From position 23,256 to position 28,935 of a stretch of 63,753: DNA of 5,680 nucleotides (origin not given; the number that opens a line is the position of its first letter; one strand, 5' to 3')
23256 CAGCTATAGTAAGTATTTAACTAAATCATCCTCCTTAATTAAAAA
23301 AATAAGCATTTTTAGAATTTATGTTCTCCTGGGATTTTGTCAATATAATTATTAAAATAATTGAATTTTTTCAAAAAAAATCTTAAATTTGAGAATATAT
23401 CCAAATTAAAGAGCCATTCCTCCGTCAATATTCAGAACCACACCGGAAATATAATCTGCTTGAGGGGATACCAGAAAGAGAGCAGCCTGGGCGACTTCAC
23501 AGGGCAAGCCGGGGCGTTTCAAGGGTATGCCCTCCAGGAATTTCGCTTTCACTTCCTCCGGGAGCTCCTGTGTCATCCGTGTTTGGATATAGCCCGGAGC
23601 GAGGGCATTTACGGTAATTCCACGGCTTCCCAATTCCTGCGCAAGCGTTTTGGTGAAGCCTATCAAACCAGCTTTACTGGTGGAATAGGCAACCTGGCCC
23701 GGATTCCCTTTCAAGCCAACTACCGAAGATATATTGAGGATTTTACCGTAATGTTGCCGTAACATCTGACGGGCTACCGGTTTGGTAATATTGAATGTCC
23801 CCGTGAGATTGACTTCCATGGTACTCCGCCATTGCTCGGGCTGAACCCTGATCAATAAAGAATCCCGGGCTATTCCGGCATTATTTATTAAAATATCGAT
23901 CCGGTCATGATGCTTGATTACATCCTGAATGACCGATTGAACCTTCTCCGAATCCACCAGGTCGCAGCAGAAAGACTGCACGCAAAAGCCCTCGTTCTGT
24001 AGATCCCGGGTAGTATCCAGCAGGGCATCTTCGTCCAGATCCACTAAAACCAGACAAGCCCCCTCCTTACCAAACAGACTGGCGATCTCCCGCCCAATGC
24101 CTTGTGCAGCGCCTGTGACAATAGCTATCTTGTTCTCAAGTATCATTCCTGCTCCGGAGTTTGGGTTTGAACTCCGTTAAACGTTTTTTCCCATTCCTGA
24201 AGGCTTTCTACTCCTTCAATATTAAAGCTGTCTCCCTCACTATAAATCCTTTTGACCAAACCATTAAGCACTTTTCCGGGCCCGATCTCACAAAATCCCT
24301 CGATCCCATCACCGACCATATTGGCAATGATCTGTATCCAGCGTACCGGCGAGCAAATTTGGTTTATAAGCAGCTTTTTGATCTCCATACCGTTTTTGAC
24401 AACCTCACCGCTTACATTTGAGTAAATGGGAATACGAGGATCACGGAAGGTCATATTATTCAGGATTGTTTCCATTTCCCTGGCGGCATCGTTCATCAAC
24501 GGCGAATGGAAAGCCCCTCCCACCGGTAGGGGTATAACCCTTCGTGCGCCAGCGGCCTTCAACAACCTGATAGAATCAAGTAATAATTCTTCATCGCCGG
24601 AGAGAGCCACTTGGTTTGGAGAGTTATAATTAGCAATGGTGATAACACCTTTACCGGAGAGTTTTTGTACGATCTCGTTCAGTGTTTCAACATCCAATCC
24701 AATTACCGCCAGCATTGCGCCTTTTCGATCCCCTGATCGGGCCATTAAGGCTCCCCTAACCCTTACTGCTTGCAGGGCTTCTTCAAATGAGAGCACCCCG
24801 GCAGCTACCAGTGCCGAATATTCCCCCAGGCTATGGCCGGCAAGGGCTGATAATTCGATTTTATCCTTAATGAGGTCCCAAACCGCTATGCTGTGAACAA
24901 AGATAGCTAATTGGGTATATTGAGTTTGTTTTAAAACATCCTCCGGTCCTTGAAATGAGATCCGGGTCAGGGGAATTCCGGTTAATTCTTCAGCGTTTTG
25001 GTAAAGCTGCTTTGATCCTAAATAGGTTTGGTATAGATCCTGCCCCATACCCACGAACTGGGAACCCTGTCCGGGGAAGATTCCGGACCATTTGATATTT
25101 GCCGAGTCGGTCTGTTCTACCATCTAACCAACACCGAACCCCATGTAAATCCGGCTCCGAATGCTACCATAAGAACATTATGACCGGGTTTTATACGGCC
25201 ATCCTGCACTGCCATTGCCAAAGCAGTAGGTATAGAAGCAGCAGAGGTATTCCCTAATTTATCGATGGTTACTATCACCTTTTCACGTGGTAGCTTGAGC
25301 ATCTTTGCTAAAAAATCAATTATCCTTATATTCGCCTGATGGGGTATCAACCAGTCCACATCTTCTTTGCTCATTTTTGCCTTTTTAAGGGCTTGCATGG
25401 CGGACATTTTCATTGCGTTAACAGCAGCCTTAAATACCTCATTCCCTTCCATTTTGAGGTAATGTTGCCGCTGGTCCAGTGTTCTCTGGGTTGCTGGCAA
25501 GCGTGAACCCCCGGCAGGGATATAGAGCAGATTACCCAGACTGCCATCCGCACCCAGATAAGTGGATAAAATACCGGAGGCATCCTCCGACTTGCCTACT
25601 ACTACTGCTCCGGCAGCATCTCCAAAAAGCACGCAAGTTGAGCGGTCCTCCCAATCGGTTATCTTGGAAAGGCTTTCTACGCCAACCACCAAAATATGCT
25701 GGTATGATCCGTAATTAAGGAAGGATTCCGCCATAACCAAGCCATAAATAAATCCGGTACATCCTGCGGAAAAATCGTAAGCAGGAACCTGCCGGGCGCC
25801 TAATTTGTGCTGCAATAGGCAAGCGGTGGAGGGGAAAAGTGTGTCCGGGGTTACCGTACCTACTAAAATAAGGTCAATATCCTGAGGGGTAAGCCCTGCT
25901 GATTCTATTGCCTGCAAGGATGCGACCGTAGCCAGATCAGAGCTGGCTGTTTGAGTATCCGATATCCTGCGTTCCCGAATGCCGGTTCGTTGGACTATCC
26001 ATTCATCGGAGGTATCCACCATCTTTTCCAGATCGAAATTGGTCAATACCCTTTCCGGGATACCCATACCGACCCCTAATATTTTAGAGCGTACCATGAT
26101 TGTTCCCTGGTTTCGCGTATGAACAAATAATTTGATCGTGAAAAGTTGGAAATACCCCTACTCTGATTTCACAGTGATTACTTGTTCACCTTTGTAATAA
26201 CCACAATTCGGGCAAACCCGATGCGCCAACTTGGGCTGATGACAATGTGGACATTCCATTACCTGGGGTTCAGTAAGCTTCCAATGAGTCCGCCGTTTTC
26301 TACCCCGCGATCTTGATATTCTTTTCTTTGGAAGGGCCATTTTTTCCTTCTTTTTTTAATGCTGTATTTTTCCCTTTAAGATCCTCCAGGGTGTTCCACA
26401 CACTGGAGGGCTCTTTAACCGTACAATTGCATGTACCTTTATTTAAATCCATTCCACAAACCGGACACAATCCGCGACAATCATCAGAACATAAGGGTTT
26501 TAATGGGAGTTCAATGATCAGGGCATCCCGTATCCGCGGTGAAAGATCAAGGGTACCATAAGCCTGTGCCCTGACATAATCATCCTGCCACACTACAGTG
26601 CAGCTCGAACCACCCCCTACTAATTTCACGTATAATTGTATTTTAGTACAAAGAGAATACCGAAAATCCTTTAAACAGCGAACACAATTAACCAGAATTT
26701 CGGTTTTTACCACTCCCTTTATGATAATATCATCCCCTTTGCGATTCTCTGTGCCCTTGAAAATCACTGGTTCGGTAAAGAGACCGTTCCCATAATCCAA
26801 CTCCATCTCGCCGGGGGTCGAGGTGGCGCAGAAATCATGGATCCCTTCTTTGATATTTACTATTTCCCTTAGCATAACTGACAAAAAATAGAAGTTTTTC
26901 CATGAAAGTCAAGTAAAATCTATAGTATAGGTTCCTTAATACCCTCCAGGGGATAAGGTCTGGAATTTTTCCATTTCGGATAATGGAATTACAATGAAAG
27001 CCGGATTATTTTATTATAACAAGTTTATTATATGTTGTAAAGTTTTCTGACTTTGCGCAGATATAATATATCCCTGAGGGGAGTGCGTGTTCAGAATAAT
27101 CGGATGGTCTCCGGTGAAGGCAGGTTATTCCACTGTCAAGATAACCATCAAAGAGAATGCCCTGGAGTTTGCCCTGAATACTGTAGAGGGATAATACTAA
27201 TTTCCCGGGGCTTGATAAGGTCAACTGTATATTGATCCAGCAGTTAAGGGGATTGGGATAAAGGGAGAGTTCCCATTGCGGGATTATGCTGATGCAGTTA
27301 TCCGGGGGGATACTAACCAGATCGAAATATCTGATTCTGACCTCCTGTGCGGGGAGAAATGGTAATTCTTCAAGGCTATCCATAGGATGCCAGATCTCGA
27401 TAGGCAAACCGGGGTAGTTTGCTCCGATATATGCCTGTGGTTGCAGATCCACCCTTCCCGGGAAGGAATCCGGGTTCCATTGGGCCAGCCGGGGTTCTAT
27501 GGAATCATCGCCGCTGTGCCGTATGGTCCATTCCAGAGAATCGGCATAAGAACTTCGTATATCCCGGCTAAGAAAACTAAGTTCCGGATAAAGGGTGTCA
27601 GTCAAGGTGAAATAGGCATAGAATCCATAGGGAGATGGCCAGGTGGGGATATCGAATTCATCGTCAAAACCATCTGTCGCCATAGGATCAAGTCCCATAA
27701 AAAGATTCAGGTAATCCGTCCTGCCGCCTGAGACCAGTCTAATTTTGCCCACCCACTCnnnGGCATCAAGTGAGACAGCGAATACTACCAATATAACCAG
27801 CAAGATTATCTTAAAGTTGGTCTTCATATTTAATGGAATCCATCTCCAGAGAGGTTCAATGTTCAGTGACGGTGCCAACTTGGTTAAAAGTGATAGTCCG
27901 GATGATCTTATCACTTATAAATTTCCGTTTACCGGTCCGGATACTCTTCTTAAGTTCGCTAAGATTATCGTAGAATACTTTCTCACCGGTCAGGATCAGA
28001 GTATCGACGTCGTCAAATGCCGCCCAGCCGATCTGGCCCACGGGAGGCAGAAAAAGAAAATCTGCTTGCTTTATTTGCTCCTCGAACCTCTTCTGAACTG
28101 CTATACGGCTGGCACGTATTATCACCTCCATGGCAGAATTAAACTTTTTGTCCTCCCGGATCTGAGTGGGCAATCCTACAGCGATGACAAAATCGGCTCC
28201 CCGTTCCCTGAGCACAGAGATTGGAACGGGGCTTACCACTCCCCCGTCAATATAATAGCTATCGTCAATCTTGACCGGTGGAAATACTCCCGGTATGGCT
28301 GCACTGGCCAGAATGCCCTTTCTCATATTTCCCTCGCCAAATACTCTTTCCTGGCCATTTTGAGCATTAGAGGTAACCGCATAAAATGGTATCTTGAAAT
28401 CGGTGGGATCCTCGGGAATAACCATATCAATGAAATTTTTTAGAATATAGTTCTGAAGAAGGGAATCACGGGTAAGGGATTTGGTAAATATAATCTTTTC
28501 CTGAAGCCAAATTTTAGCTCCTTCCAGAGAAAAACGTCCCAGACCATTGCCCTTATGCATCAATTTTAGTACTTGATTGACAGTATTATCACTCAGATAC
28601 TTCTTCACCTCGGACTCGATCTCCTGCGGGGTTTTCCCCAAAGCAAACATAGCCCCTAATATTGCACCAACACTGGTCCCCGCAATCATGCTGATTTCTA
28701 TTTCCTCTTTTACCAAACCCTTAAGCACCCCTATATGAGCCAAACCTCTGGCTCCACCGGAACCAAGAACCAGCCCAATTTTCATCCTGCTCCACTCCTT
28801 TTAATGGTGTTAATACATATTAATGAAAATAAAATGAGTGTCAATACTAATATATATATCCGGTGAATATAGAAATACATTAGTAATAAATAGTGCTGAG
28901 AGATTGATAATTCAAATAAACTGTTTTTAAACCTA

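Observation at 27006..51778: ~25-kb co-directional island of paralogous giant T9SS-sorted proteins with no recognisable catalytic domain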

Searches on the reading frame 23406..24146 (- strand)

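Call 7: search_protein_families(library=pfam, proteins=[window:23406-24146:-], max_evalue=0.001)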
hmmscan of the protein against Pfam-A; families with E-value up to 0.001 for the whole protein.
window:23406-24146:- (246 aa): 3 families
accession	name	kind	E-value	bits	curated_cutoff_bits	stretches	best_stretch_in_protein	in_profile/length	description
PF13561.12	adh_short_C2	-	7.8e-66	222.5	27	1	12-244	1-235/236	Enoyl-(Acyl carrier protein) reductase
PF00106.31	adh_short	-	1.5e-63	214.2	26.6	1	6-198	1-193/195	short chain dehydrogenase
PF08659.16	KR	-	9e-19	68.5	22.6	1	9-180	4-171/180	KR domain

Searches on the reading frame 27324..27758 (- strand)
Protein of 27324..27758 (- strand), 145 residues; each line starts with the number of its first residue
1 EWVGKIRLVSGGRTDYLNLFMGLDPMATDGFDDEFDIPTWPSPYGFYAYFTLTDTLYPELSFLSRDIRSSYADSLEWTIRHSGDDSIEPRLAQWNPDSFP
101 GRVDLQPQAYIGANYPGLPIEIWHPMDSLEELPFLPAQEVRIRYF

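Call 28: find_homologous_proteins(query=A2, max_evalue=0.001)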
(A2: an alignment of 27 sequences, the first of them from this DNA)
Query A2 (27 sequences) (145 aa, profile of the alignment): 1 proteins with E <= 0.001 among 1092 candidates.
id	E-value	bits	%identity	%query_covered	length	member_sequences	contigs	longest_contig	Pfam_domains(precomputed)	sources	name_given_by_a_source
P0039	2.0e-37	146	100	100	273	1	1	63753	PF18962.8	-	-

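Call 31: search_solved_structures(query=A2, max_evalue=10)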
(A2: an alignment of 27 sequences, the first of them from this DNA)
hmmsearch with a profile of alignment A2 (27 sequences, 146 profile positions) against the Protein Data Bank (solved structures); distinct sequences matched with E-value up to 10: 2.
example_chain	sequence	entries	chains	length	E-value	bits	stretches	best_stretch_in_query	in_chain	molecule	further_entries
2h21_A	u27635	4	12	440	0.69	13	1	69-106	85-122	Ribulose-1,5 bisphosphate carboxylase/oxygenase | Ribulose-1,5 bisphosphate carboxylase/oxygenase large subunit N-methyltransferase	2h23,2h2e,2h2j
1mlv_A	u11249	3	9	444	0.7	13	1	69-106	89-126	Ribulose-1,5 biphosphate carboxylase/oxygenase large subunit N-methyltransferase | Ribulose-1,5 bisphosphate carboxylase/oxygenase large subunit N-methyltransfe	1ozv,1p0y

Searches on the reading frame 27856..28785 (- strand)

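Call 4: search_protein_families(library=pfam, proteins=[window:27856-28785:-], max_evalue=0.01)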
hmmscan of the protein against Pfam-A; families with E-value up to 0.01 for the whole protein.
window:27856-28785:- (309 aa): 1 family
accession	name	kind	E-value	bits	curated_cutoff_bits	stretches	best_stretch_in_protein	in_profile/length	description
PF01734.28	Patatin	-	5.7e-35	121.7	27.7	1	5-192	1-190/191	Patatin-like phospholipase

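Call 5: search_protein_families(library=ncbifam, proteins=[window:27856-28785:-], max_evalue=0.01)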
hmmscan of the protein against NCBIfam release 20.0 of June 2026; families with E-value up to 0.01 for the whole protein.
window:27856-28785:- (309 aa): 4 families
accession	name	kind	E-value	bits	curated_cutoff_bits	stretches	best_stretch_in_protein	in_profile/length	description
NF007623.0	PRK10279.1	equivalog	1.3e-35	123.1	272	2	103-209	77-184/301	patatin-like phospholipase RssA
NF043045.1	T4SS_VpdC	equivalog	5.2e-14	51.3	1000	2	5-69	308-372/880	Dot/Icm T4SS effector VpdC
NF041079.1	CBASS_lipase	equivalog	7e-08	32.1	200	1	5-188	4-180/317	CBASS cGAMP-activated phospholipase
NF053870.1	DS2_1_antiphage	equivalog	6.9e-07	28.9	400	1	5-65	3-68/299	anti-phage phospholipase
